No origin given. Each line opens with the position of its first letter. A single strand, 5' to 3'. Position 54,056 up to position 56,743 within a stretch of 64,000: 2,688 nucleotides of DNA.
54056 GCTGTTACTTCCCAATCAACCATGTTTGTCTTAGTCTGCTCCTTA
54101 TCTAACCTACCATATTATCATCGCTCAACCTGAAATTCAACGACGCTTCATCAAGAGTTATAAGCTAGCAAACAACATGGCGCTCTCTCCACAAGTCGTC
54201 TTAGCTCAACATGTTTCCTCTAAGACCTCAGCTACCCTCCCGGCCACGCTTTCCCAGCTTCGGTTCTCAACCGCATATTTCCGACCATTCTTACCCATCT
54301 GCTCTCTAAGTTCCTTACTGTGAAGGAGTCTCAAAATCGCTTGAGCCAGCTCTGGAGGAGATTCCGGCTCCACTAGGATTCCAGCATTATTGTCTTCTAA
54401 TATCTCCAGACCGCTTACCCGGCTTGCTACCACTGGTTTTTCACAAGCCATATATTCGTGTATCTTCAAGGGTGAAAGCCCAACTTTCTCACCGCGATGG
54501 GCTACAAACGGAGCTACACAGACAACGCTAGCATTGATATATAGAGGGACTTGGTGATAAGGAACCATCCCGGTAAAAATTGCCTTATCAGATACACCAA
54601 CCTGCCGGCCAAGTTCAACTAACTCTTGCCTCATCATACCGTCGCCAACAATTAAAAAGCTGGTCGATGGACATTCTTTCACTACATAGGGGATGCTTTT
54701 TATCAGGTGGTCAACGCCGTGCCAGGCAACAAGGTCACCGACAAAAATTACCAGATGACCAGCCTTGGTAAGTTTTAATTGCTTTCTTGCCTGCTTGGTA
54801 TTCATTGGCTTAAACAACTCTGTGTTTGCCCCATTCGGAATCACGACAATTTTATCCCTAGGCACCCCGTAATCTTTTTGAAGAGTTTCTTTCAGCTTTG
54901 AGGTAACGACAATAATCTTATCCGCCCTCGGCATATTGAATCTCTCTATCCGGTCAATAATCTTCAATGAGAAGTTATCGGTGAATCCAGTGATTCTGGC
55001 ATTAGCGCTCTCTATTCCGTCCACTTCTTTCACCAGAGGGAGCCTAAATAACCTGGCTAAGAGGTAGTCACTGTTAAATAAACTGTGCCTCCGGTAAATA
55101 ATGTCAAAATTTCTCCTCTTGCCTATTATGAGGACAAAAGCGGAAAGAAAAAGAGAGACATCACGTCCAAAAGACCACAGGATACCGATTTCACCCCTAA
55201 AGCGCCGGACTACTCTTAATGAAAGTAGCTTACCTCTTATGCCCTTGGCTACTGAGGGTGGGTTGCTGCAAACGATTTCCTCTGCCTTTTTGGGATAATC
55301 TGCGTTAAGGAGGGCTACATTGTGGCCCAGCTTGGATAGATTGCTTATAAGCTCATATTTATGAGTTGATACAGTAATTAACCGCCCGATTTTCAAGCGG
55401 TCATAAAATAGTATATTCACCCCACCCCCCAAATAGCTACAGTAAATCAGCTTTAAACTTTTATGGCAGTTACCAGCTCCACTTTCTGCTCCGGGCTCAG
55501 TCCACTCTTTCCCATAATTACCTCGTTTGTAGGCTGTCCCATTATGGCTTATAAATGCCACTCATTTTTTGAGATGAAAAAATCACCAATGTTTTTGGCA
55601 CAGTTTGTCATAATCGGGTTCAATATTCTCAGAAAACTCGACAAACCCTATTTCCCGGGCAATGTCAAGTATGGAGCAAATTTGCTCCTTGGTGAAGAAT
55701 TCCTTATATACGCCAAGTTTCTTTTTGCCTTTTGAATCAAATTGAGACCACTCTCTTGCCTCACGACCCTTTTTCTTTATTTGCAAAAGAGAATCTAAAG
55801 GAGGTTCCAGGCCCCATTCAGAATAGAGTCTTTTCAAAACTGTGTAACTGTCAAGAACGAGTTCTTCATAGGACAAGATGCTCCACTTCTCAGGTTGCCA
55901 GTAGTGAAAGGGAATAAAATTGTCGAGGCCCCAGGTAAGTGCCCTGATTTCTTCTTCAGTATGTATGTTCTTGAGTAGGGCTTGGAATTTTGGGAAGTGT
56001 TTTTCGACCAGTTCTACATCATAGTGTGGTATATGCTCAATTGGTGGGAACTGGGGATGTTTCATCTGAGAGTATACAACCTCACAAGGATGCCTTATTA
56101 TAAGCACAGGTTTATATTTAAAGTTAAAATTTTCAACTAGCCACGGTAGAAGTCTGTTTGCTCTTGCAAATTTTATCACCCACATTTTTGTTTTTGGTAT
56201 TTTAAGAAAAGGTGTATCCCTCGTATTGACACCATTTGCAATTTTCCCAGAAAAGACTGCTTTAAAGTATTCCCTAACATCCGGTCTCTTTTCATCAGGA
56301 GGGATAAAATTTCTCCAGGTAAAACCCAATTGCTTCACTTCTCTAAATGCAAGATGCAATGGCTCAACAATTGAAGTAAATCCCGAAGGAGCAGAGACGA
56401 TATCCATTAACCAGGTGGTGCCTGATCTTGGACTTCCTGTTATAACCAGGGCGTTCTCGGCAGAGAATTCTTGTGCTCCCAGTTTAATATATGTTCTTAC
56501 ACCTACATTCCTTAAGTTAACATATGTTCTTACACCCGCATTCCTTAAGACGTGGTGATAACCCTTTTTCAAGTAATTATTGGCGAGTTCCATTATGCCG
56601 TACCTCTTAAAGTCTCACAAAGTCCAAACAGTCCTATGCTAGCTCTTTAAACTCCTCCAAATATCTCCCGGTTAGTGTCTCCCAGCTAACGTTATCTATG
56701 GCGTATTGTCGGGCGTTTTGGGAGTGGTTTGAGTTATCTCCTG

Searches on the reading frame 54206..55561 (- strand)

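Call 47: search_protein_families(library=pfam, proteins=[window:54206-55561:-], max_evalue=0.00001)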
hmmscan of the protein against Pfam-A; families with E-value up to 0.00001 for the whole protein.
window:54206-55561:- (451 aa): 5 families
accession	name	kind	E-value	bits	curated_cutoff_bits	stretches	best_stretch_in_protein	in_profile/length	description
PF00534.26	Glycos_transf_1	-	8.4e-31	107.3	26.4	1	256-428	3-171/172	Glycosyl transferases group 1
PF13692.12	Glyco_trans_1_4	-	1.4e-30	106.9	27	1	269-414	2-141/142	Glycosyl transferases group 1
PF13439.12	Glyco_transf_4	-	1.9e-18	67.5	28.5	1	64-248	4-169/170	Glycosyltransferase Family 4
PF13579.12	Glyco_trans_4_4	-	9.6e-12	46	29.7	1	66-244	5-158/158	Glycosyl transferase 4-like domain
PF13524.12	Glyco_trans_1_2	-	1.3e-08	35.3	25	1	301-440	16-139/144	Glycosyl transferase-like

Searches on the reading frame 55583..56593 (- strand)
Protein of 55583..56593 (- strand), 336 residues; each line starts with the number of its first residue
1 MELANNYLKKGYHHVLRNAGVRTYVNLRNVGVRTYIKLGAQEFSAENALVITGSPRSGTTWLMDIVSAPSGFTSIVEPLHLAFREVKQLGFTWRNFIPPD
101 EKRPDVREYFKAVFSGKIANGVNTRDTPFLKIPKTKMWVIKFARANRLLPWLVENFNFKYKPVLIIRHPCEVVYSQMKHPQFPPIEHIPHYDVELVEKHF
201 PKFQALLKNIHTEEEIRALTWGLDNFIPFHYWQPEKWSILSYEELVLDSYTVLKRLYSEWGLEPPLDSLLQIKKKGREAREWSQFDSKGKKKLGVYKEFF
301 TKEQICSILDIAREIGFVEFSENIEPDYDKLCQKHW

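Call 47: search_protein_families(library=pfam, proteins=[window:55583-56593:-], max_evalue=0.00001)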
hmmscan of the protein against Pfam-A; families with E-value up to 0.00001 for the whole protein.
window:55583-56593:- (336 aa): 2 families
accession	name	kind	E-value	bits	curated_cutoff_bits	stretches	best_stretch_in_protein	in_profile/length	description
PF13469.12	Sulfotransfer_3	-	1.8e-07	32.1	27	1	49-263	2-213/216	Sulfotransferase family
PF00685.33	Sulfotransfer_1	-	5e-06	26.6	22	0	49-263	4-182/255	Sulfotransferase domain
